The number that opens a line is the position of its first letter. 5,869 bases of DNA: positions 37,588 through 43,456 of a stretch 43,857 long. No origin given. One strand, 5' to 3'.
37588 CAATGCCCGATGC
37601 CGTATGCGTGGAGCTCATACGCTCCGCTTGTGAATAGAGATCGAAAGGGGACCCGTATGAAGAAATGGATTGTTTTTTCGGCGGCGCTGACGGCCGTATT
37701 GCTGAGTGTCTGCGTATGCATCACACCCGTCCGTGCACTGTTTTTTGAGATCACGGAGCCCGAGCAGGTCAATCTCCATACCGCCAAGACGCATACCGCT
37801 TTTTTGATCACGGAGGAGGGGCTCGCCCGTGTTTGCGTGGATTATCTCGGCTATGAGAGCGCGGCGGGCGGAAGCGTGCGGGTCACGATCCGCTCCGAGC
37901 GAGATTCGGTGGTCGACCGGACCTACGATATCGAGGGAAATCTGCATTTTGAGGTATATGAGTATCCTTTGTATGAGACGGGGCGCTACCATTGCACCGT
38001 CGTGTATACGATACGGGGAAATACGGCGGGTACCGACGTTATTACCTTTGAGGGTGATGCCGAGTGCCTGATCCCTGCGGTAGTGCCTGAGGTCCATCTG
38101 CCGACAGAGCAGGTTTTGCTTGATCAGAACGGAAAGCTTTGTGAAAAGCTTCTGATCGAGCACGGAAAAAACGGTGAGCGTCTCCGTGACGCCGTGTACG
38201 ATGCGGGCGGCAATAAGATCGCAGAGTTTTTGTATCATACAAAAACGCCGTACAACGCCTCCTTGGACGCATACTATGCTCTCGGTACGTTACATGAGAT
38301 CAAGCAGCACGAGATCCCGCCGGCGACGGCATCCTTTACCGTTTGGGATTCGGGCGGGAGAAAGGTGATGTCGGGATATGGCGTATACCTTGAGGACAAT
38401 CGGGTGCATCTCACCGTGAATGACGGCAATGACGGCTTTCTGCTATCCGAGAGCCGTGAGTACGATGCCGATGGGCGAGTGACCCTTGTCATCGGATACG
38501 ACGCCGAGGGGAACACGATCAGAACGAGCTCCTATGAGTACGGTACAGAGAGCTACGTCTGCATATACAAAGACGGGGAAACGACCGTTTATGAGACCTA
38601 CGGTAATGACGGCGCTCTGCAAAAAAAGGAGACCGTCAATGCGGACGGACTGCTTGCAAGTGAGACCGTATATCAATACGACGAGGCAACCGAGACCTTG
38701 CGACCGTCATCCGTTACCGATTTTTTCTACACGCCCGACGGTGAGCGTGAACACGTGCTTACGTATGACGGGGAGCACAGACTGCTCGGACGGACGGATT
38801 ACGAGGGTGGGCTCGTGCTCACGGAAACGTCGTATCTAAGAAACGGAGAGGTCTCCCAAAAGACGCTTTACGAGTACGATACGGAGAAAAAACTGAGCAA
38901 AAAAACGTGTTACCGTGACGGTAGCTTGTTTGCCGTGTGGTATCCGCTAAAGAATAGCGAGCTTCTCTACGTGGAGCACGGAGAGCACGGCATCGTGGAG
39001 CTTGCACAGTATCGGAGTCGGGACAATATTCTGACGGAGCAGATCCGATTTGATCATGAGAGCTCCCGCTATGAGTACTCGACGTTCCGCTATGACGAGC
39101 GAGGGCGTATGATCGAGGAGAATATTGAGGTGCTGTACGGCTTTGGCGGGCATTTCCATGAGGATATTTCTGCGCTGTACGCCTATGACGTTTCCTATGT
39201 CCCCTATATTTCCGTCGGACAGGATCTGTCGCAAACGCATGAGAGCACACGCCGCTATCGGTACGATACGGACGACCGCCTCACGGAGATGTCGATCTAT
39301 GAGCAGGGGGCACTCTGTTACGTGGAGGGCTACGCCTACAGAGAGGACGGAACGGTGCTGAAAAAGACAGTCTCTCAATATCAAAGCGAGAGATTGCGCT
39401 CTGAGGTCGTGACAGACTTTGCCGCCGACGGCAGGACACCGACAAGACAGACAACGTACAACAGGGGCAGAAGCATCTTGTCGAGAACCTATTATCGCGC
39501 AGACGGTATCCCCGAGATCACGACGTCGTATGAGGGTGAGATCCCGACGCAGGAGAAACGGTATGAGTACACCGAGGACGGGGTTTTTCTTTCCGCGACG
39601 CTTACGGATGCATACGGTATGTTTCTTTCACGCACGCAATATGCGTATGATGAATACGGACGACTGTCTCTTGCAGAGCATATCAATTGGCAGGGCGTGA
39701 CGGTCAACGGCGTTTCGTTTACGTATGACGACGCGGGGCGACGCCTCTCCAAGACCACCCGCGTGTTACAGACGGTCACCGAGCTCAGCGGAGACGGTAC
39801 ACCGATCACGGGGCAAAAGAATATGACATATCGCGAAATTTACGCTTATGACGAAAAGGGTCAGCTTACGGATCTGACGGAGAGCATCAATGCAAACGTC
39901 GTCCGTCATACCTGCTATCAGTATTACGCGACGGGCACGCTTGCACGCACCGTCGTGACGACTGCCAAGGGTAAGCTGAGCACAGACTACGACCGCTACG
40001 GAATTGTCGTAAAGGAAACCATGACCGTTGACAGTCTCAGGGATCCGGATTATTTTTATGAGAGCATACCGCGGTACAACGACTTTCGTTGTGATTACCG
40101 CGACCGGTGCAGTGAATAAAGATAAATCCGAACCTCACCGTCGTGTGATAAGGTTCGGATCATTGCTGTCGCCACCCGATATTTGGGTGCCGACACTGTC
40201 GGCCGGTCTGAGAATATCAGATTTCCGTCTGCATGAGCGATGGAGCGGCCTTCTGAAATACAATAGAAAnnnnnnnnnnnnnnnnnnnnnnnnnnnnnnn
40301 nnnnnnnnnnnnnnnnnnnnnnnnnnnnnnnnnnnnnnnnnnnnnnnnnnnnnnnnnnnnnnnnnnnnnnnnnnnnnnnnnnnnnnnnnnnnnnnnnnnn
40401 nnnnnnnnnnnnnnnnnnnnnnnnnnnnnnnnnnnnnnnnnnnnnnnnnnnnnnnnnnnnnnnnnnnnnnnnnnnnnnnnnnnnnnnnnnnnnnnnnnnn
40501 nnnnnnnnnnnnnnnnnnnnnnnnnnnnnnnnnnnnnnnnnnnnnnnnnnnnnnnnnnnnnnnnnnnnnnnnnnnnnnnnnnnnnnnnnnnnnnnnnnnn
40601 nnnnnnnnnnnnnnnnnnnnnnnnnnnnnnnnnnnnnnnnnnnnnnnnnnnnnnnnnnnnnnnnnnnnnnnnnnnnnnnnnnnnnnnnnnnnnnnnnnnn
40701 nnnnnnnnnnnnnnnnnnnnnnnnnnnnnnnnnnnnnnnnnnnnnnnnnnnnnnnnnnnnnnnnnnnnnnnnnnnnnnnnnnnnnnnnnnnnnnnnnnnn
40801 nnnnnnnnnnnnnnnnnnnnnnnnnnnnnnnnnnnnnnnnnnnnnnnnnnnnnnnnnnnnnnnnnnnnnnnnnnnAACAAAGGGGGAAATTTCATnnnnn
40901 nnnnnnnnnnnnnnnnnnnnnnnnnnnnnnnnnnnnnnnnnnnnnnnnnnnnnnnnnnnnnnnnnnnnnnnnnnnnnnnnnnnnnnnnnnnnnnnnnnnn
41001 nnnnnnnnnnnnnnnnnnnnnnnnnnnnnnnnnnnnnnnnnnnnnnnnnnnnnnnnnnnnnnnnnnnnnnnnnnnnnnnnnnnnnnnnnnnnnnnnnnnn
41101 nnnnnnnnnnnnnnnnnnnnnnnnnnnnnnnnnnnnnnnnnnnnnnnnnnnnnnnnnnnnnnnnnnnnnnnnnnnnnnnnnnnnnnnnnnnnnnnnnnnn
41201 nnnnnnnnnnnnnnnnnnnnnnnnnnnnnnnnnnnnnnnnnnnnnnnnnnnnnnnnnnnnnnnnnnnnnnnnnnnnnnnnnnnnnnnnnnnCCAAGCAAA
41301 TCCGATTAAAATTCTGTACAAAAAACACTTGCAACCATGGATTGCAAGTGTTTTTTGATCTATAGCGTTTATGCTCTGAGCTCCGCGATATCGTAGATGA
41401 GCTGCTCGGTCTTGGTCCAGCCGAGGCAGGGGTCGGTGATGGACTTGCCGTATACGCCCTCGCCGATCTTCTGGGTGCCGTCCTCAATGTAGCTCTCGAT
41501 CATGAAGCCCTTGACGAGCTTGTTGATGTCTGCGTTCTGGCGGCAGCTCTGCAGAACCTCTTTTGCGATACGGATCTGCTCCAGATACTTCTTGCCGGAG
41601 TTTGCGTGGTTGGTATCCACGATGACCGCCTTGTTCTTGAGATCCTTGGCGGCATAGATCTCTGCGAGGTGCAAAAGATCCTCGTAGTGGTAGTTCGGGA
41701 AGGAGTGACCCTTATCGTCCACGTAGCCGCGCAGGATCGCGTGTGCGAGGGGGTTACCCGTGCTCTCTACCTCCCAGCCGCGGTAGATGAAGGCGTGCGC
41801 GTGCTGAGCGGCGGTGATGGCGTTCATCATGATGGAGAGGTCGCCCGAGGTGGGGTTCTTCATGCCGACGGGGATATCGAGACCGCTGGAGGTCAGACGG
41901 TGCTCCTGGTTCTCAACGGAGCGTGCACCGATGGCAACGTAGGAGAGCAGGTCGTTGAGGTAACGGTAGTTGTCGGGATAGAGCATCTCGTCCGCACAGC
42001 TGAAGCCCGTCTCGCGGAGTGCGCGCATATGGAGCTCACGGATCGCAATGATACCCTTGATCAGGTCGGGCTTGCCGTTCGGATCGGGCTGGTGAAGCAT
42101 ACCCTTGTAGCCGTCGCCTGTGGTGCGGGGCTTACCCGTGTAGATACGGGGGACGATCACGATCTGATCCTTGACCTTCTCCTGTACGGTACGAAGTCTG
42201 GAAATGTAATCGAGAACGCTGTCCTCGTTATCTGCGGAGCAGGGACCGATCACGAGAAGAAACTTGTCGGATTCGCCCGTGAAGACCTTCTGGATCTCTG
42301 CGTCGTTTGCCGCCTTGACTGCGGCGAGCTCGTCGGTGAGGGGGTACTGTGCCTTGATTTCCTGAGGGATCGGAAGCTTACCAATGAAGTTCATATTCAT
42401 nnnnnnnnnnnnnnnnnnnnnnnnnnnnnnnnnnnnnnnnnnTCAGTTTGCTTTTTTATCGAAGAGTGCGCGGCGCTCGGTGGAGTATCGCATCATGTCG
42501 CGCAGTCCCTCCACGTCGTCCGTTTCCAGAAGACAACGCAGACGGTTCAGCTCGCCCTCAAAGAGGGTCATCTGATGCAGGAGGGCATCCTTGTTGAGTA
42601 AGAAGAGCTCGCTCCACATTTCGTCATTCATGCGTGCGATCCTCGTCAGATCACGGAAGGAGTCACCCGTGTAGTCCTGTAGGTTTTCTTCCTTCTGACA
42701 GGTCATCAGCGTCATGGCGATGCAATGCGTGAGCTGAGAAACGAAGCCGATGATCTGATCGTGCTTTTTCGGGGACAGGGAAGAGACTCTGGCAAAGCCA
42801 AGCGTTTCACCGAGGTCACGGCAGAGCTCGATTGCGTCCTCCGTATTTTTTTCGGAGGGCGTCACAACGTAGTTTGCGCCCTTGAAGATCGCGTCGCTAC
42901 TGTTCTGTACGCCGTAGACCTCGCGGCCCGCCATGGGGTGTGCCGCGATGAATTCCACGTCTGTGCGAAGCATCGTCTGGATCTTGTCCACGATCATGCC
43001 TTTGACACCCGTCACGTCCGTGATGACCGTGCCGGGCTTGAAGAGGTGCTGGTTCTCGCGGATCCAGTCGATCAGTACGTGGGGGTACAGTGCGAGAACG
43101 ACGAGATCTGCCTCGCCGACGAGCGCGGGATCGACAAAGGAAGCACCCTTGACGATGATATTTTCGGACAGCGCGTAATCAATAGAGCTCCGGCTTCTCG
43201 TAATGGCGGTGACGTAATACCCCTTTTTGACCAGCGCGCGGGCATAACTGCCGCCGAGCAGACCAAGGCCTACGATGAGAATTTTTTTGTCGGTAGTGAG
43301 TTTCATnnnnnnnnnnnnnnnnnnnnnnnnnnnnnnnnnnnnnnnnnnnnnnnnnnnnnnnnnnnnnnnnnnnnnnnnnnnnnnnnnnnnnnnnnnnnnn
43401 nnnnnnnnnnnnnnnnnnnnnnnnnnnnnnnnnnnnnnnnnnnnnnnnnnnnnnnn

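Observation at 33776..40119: Two membrane-anchored YD-repeat proteins bracketing a sigma/anti-sigma pair, without RHS toxin hallmarks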

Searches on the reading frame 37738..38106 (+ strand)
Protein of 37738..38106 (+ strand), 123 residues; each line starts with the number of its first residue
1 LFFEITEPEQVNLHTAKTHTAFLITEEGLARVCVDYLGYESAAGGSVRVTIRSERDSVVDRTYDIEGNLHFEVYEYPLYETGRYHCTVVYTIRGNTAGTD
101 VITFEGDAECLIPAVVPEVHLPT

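Call 65: predict_structure(alignment_id=A7)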
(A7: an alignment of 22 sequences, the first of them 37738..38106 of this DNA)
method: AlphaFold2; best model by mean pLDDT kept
length: 123 residues; sequences in the alignment: 22
mean_pLDDT: 93.4   pTM: 0.81
mean pLDDT of the five models: 93.4, 93.3, 92.5, 92.5, 91.9
residues with pLDDT >= 90: 103; 70-90: 15; 50-70: 5; < 50: 0
segments of 3 or more residues with pLDDT < 50: none
pLDDT, mean of each block of 10 residues (from residue 1): 65 95 98 97 97 96 97 98 98 94 98 91 84
secondary structure, 60 per line:
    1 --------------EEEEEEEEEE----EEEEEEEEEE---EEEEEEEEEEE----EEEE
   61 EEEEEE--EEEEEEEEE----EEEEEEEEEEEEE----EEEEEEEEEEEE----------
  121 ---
elements in order: E15-24 E29-38 E42-52 E57-66 E69-77 E82-94 E99-110

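Call 68: fold_search(model_id=the predicted structure, library=pdb)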
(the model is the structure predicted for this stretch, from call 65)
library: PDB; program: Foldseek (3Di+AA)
matches with E <= 10: 1737; with E <= 0.001: 0
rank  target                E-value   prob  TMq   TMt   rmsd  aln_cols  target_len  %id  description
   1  6u4z                  1.3e-03  1.00  0.44  0.15   4.7       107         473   11  Crystal Structure of a family 76 glycoside hydrolase from a bovine Bacteroides thetaiotaomicron strain (released 2020-04-29)
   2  8dl0_C                2.8e-03  1.00  0.46  0.18   7.5       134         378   12  CryoEM structure of the nucleotide-free and open channel A.aeolicus WzmWzt transporter (released 2022-09-21)
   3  9lql_A                2.8e-03  1.00  0.41  0.10   7.4       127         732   12  Structure of STG-hydrolyzing beta-glucosidase 1 (PSTG1) complexed with heptyl 1-thio-beta-D-glucopyranoside (released 2026-02-04)
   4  5xxm_B                3.0e-03  0.96  0.28  0.08   8.1       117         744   15  Crystal structure of GH3 beta-glucosidase from Bacteroides thetaiotaomicron in complex with gluconolactone (released 2017-12-13)
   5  7pks_g                3.1e-03  1.00  0.63  0.10   4.1       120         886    8  Structural basis of Integrator-mediated transcription regulation (released 2021-12-08)
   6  5xxm_A                3.1e-03  0.97  0.30  0.07   8.8       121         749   15  Crystal structure of GH3 beta-glucosidase from Bacteroides thetaiotaomicron in complex with gluconolactone (released 2017-12-13)
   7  5xxl_A                3.3e-03  0.98  0.32  0.08   7.8       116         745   15  Crystal structure of GH3 beta-glucosidase from Bacteroides thetaiotaomicron (released 2017-12-13)
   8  9npn_F                3.5e-03  1.00  0.45  0.10   5.8       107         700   12  Crystal structure of the inactive conformation of a glycoside hydrolase (CapGH2b - E465A Mutant) from the GH2 family i (released 2025-11-12)
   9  1xo8_MODEL_1_A        3.7e-03  1.00  0.52  0.45   5.7       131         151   13  Solution structure of AT1g01470 from Arabidopsis Thaliana (released 2004-10-19)
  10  8dl0_A                3.7e-03  1.00  0.46  0.18   7.7       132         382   12  CryoEM structure of the nucleotide-free and open channel A.aeolicus WzmWzt transporter (released 2022-09-21)
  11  5xxo_A                3.7e-03  0.96  0.30  0.08   8.1       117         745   14  Crystal structure of mutant (D286N) GH3 beta-glucosidase from Bacteroides thetaiotaomicron in complex with sophorotrio (released 2017-12-13)
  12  9np9                  3.9e-03  1.00  0.45  0.10   5.9       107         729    9  Crystal structure of the inactive conformation of a glycoside hydrolase (CapGH2b - E553Q Mutant) from the GH2 family in  (released 2025-11-12)
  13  6o14_A                4.1e-03  1.00  0.48  0.42   7.1       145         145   12  Crystal structure of the Aquifex aeolicus Wzt Carbohydrate Binding Domain (released 2020-01-15)
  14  6r5i_B                4.1e-03  1.00  0.40  0.09   6.9       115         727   10  The crystal structure of the Glycoside Hydrolase BglX from P. aeruginosa (released 2020-04-15)
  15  5xxn_A                4.1e-03  0.96  0.30  0.08   8.1       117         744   14  Crystal Structure of mutant (D286N) beta-glucosidase from Bacteroides thetaiotaomicron in complex with sophorose (released 2017-12-13)
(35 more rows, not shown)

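Call 95: fold_search(model_id=the predicted structure, library=viral)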
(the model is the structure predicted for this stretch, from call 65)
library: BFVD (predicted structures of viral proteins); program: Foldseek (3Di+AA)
matches with E <= 10: 1164; with E <= 0.001: 0
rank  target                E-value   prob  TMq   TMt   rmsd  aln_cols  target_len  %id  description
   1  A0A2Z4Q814            1.1e-03  1.00  0.36  0.32  10.3       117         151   14  (no name in the UniProt tables at hand)
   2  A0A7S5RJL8            1.7e-03  1.00  0.44  0.32   7.0       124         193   14  (no name in the UniProt tables at hand)
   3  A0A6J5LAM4            2.0e-03  1.00  0.48  0.43   5.2       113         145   14  Uncharacterized protein [uncultured Caudovirales phage]
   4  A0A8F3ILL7            3.1e-03  1.00  0.49  0.42   5.6       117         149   13  (no name in the UniProt tables at hand)
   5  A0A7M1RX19            4.2e-03  1.00  0.45  0.11   6.0       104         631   17  Uncharacterized protein [uncultured phage cr8_1]
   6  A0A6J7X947            4.5e-03  1.00  0.46  0.40   6.1       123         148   12  Uncharacterized protein [uncultured Caudovirales phage]
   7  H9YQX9                4.5e-03  0.66  0.24  0.19  16.5       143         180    8  (no name in the UniProt tables at hand)
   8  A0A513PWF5            5.0e-03  1.00  0.42  0.50   4.9        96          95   14  Bacterial Ig-like domain-containing protein [Vibrio phage 2 TSL-2019]
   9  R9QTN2                5.0e-03  0.99  0.37  0.26  13.0       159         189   11  Uncharacterized protein [Haloarcula sinaiiensis tailed virus 1]
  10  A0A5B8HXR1            6.1e-03  1.00  0.51  0.28   4.6        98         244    8  Uncharacterized protein [Mimiviridae sp. ChoanoV1]
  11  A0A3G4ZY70            6.8e-03  1.00  0.46  0.09   5.9       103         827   14  Uncharacterized protein [Gaeavirus sp.]
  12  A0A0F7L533            7.6e-03  1.00  0.49  0.32   6.1       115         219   12  Fibronectin type-III domain-containing protein [uncultured marine virus]
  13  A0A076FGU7            7.6e-03  1.00  0.55  0.09  11.9       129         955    8  Uncharacterized protein [Aureococcus anophagefferens virus]
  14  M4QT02                8.4e-03  0.97  0.38  0.27  10.6       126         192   12  Uncharacterized protein [Loktanella phage pCB2051-A]
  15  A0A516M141            8.9e-03  1.00  0.45  0.21   4.4        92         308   12  (no name in the UniProt tables at hand)
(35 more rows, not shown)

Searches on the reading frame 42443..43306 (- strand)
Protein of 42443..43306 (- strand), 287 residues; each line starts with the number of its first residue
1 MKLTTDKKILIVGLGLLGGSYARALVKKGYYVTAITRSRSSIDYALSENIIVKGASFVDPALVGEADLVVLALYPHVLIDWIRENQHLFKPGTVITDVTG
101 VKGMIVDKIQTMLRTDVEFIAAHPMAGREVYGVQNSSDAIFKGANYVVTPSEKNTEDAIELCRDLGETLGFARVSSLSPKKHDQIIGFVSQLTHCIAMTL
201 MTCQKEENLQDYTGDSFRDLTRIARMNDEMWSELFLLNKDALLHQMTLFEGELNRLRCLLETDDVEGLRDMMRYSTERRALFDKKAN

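Call 13: search_protein_families(library=pfam, proteins=[window:42443-43306:-], max_evalue=0.001)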
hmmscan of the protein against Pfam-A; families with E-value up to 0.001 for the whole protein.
window:42443-43306:- (287 aa): 5 families
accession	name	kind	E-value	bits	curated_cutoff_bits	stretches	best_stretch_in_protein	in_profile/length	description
PF02153.23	PDH_N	-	6.5e-26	91.1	26.5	1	22-170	2-149/154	Prephenate dehydrogenase, nucleotide-binding domain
PF20463.3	PDH_C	-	5.6e-20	72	22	1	178-273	1-101/102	Prephenate dehydrogenase, dimerization domain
PF03446.21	NAD_binding_2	-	5.1e-06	27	21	1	8-114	1-108/161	NAD binding domain of 6-phosphogluconate dehydrogenase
PF03807.23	F420_oxidored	-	8e-06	26.8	21.6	1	8-95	1-89/94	NADP oxidoreductase coenzyme F420-dependent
PF02558.23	ApbA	-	0.00022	21.3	22.2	1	9-73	1-74/150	Ketopantoate reductase PanE/ApbA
